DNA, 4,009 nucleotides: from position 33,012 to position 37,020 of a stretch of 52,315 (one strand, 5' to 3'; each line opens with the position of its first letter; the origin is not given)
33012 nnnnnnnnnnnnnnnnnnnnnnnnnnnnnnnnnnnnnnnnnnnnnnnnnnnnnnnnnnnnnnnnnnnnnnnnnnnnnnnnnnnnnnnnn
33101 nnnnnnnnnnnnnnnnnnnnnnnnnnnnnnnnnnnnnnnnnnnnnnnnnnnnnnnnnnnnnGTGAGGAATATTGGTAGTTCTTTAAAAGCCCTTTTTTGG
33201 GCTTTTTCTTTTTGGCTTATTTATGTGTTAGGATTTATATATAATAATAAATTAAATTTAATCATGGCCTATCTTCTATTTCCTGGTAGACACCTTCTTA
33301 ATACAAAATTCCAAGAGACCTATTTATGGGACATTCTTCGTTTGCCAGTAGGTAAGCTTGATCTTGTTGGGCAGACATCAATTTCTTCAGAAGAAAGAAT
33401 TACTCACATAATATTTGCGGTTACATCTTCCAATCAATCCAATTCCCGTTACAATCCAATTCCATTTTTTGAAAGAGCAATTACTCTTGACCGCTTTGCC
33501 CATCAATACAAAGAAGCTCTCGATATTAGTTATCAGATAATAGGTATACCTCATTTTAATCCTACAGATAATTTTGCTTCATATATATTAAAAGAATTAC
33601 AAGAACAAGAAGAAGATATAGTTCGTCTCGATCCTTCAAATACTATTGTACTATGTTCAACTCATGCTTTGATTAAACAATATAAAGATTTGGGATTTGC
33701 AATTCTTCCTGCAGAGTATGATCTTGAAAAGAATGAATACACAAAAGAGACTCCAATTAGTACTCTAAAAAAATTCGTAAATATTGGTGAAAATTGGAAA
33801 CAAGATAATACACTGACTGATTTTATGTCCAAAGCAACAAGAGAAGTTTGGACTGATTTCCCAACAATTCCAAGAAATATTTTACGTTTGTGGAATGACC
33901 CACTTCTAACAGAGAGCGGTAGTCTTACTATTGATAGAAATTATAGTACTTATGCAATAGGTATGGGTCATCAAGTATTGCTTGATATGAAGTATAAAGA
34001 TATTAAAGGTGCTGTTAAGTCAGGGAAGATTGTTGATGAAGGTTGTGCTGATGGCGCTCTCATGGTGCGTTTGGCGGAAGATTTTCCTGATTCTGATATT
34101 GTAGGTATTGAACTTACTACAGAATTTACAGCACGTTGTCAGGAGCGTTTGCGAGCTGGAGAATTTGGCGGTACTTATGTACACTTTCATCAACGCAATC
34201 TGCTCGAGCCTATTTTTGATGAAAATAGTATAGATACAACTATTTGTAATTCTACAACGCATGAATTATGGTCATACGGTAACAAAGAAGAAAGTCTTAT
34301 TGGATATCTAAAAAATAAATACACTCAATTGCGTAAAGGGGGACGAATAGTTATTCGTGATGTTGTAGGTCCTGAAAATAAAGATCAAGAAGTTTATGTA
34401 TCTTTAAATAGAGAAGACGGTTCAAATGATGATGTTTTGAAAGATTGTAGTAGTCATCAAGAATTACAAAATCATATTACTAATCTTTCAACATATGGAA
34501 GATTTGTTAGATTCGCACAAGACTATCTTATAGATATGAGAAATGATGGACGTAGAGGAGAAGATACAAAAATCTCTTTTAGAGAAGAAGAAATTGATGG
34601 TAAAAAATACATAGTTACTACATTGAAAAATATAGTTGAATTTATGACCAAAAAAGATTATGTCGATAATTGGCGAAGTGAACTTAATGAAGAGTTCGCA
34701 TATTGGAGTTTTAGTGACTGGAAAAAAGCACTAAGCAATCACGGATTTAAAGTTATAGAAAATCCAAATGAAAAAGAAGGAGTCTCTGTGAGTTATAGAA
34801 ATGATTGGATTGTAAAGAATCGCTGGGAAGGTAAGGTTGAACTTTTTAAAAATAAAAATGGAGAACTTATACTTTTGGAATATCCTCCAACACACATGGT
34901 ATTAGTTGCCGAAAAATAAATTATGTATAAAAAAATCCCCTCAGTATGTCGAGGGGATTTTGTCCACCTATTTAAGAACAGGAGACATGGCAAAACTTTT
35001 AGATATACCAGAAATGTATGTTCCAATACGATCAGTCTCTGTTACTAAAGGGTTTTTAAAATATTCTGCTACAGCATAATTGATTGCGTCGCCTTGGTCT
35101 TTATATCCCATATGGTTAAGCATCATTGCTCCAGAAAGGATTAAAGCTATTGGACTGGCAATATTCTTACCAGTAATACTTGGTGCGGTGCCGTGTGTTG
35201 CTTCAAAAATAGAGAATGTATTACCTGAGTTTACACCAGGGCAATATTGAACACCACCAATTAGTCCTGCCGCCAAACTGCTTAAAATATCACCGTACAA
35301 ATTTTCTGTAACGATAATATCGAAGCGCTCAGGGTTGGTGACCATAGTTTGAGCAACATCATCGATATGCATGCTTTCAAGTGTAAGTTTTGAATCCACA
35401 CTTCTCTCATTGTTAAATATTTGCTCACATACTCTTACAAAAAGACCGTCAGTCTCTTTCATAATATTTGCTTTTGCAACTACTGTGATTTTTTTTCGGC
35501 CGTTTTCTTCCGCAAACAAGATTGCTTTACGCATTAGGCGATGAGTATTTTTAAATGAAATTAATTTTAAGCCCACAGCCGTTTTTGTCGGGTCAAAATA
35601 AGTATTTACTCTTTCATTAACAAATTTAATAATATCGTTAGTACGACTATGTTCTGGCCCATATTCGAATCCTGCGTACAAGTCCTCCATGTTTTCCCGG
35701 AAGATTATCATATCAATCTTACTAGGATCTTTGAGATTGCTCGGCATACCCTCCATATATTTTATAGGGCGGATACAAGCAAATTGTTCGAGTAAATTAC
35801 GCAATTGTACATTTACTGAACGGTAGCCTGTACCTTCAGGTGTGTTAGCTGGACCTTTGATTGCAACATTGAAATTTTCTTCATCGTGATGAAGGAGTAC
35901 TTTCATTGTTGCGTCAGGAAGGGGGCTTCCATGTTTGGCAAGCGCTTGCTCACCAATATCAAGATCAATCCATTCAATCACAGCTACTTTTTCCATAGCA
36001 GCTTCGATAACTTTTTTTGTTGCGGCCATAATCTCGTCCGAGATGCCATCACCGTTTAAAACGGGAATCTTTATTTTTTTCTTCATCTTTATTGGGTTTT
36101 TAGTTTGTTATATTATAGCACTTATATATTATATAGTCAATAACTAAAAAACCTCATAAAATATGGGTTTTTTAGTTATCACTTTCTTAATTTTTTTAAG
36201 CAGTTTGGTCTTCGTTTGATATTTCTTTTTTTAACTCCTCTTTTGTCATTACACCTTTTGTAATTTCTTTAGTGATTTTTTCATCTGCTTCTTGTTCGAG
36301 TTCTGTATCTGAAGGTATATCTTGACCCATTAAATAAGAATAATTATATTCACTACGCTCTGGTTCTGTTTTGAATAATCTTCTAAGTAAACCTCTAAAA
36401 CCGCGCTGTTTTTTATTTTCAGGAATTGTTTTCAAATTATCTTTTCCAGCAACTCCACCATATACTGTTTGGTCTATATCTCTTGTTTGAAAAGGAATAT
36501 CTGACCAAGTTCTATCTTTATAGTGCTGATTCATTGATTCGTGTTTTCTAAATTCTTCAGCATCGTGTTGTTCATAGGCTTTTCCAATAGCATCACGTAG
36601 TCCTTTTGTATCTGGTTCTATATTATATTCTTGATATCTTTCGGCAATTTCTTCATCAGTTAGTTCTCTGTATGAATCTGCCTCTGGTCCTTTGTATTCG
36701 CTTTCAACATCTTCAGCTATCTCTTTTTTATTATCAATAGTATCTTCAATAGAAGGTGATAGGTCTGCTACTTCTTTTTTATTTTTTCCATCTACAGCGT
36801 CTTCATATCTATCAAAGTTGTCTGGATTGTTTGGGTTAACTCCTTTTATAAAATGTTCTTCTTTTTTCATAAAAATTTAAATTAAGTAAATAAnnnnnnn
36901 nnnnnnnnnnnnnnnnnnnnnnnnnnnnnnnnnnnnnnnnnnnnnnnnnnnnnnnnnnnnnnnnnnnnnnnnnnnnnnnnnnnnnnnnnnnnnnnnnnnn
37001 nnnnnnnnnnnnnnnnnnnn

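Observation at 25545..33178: Self-contained NAD+ reconstruction island in a CPR genome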

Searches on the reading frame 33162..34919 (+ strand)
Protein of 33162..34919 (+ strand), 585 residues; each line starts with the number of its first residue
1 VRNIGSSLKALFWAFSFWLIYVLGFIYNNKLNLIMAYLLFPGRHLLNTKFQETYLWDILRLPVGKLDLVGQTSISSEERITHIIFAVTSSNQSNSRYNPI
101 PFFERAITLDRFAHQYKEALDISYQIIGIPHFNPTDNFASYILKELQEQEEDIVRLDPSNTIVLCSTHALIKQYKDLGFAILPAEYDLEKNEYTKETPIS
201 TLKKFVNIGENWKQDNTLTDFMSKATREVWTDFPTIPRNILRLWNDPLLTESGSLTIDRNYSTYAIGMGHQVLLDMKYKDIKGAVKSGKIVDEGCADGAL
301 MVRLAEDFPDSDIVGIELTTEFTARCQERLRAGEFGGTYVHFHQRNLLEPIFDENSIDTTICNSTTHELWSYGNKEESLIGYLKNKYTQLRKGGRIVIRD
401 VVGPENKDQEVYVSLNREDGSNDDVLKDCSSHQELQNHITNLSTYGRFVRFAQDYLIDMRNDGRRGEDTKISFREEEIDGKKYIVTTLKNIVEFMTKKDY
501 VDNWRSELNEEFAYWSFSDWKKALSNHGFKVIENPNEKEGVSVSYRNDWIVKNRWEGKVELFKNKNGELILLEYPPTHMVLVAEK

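Call 3: search_protein_families(library=pfam, proteins=[window:33162-34919:+], max_evalue=0.01)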
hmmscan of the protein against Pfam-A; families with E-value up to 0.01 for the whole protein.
window:33162-34919:+ (585 aa): 6 families
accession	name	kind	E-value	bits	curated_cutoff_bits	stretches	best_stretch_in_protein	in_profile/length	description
PF13847.12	Methyltransf_31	-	5.2e-12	46.1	27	1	287-434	4-117/145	Methyltransferase domain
PF13649.12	Methyltransf_25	-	2.5e-08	34.9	27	1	290-370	1-78/97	Methyltransferase domain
PF08241.18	Methyltransf_11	-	6.5e-07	30.3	21.2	1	292-398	2-95/95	Methyltransferase domain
PF08242.18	Methyltransf_12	-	6.9e-07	30.4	30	1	293-396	3-98/98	Methyltransferase domain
PF02390.23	Methyltransf_4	-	5.1e-06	26.5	24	1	290-358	5-74/173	Putative methyltransferase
PF05175.20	MTS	-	0.00012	22.2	23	1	261-369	11-111/170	Methyltransferase small domain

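Call 4: search_protein_families(library=ncbifam, proteins=[window:33162-34919:+], max_evalue=0.01)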
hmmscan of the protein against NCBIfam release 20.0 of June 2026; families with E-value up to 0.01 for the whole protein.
window:33162-34919:+ (585 aa): 5 families
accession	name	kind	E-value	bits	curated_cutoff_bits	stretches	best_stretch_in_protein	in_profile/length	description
NF005379.0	PRK06922.1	equivalog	2.3e-11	42.8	602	1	279-420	411-557/677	class I SAM-dependent methyltransferase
TIGR00091.1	TIGR00091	equivalog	8.8e-07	28.5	112.65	1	277-338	8-68/194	tRNA (guanosine(46)-N7)-methyltransferase TrmB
NF043040.1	corrin_prot_MT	hypoth_equivalog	7.3e-05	22.3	180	1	278-415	31-164/216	corrinoid protein-associated methyltransferase CpaM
NF041537.1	ArsM_AhpD_UU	exception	0.00013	20.9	510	1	283-404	72-186/345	arsenite methyltransferase/AhpD domain selenoprotein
TIGR03534.1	RF_mod_PrmC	equivalog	0.0063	16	199.1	0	287-363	89-163/253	peptide chain release factor N(5)-glutamine methyltransferase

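Call 22: search_protein_families(library=padloc, proteins=[window:33264-34919:+], max_evalue=0.01)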
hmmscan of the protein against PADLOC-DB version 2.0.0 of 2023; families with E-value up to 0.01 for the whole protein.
window:33264-34919:+ (551 aa): 0 families

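Call 39: search_protein_families(library=phrogs, proteins=[window:33264-34919:+], max_evalue=0.001)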
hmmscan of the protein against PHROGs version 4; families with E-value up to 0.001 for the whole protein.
window:33264-34919:+ (551 aa): 1 family
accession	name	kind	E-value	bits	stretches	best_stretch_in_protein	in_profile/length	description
phrog_4752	-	other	9.9e-06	26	1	252-382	51-181/241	tRNA methyltransferase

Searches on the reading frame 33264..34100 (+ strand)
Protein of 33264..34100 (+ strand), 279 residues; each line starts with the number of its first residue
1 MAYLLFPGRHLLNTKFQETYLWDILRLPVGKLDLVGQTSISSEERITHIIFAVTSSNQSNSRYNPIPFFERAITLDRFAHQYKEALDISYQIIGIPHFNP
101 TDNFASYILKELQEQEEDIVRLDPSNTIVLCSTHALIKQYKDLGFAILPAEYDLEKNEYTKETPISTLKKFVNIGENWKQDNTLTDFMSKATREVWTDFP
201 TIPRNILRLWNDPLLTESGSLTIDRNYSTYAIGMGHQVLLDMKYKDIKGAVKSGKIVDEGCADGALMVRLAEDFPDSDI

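Call 21: search_protein_families(library=pfam, proteins=[window:33264-34100:+], max_evalue=5)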
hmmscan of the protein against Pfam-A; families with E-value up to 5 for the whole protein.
window:33264-34100:+ (279 aa): 0 families

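Call 59: search_solved_structures(query=A8, max_evalue=10, show_alignments=2)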
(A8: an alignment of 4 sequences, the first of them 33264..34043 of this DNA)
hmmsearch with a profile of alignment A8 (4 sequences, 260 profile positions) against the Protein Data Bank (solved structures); distinct sequences matched with E-value up to 10: 4.
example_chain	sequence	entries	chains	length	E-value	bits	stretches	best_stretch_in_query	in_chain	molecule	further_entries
1ji4_A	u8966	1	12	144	0.093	15.4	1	178-248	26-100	NEUTROPHIL-ACTIVATING PROTEIN A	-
4evd_A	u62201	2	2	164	0.1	15.2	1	178-249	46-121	Neutrophil-activating protein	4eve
6dcs_A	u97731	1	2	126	0.11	15.1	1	7-98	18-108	Stage III sporulation protein AF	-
1f9a_A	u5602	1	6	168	0.74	12.4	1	43-98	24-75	HYPOTHETICAL PROTEIN MJ0541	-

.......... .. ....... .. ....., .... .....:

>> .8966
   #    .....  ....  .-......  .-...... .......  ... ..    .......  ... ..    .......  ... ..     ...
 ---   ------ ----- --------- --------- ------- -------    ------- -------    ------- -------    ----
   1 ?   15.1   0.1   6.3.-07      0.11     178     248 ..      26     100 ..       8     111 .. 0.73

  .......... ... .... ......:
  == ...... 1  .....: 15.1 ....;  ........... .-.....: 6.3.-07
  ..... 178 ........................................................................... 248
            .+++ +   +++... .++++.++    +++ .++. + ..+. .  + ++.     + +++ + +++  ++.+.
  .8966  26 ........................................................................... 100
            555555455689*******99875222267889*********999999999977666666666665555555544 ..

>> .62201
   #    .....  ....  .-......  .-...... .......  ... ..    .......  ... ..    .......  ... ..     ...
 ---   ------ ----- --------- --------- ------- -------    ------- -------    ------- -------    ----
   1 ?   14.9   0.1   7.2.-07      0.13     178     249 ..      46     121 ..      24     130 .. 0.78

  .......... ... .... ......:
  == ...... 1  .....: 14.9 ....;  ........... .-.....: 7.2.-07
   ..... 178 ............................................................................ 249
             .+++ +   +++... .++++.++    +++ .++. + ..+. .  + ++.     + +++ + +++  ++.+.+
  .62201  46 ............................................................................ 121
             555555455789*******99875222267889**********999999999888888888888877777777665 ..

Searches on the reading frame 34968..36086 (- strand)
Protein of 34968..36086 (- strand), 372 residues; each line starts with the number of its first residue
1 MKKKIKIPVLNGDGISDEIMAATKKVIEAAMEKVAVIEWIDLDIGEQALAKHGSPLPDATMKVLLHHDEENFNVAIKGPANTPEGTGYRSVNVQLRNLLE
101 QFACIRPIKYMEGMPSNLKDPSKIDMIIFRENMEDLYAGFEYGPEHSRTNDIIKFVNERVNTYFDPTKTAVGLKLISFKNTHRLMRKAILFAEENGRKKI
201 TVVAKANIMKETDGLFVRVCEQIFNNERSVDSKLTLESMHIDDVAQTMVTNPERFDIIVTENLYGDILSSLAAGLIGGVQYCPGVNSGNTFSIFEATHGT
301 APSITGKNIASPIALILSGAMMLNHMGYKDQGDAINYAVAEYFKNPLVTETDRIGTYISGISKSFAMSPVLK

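Call 21: search_protein_families(library=pfam, proteins=[window:34968-36086:-], max_evalue=5)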
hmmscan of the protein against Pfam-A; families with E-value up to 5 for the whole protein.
window:34968-36086:- (372 aa): 2 families
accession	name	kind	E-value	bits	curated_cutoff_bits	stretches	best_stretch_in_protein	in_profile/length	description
PF00180.25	Iso_dh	-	4e-82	276.7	27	1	6-349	1-329/348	Isocitrate/isopropylmalate dehydrogenase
PF09846.14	OapB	-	0.054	13.9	27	0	24-82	35-88/104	Origin-associated protein OapB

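Call 97: search_protein_families(library=ncbifam, proteins=[window:34968-36086:-], max_evalue=0.001)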
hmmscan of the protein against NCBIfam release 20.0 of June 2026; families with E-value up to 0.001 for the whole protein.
window:34968-36086:- (372 aa): 17 families
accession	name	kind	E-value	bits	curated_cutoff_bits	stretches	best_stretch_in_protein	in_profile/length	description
TIGR00183.1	prok_nadp_idh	equivalog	1.4e-85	287.6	567.3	1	7-349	29-390/417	isocitrate dehydrogenase (NADP(+))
NF005425.0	PRK07006.1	equivalog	2.8e-81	273.4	490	1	6-349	28-390/416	NADP-dependent isocitrate dehydrogenase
NF005036.0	PRK06451.1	equivalog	3.5e-78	263.2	484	1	6-350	25-384/412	NADP-dependent isocitrate dehydrogenase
NF006673.0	PRK09222.1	equivalog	2.2e-77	261.1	509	1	1-345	1-311/482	NADP-dependent isocitrate dehydrogenase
TIGR02088.1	LEU3_arch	subfamily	5.8e-77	259.1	409.8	2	168-350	132-308/324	isopropylmalate/isohomocitrate dehydrogenases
NF006529.0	PRK08997.1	equivalog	7.7e-75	251.9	510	1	4-351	3-316/335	isocitrate dehydrogenase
TIGR00175.1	mito_nad_idh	equivalog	1.9e-68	231.1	432.4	2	173-352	140-316/334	isocitrate dehydrogenase (NAD(+))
NF005610.0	PRK07362.1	equivalog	5.3e-68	229.8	585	2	6-217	30-251/474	NADP-dependent isocitrate dehydrogenase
NF040619.1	AksF_Meth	equivalog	1.5e-65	221.5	500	1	5-350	2-328/343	homoisocitrate dehydrogenase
NF040626.1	AksF2_Meth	equivalog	6.8e-65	219.5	540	1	5-354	2-314/333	homoisocitrate dehydrogenase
NF002898.0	PRK03437.1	equivalog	3.6e-62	210.6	393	1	2-356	2-339/347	3-isopropylmalate dehydrogenase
TIGR02924.1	ICDH_alpha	equivalog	4.2e-61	207.5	561.35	1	5-342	1-304/473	isocitrate dehydrogenase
TIGR02089.1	TTC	equivalog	4e-55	187.1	470.4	1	2-348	1-331/352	tartrate dehydrogenase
NF006048.0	PRK08194.1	equivalog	6.9e-50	170.1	501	1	3-349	2-329/352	tartrate dehydrogenase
TIGR00169.1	leuB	equivalog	4e-45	154.4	353.2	1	6-345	1-325/349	3-isopropylmalate dehydrogenase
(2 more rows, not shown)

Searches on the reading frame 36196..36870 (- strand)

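Call 21: search_protein_families(library=pfam, proteins=[window:36196-36870:-], max_evalue=5)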
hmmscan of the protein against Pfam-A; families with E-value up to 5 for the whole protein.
window:36196-36870:- (224 aa): 1 family
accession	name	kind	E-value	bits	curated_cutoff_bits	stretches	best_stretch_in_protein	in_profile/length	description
PF14410.12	GH-E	-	2.1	9.4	25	1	201-222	32-53/68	HNH/ENDO VII superfamily nuclease with conserved GHE residues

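Call 97: search_protein_families(library=ncbifam, proteins=[window:36196-36870:-], max_evalue=0.001)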
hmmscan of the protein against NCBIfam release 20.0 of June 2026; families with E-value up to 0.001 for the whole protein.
window:36196-36870:- (224 aa): 0 families
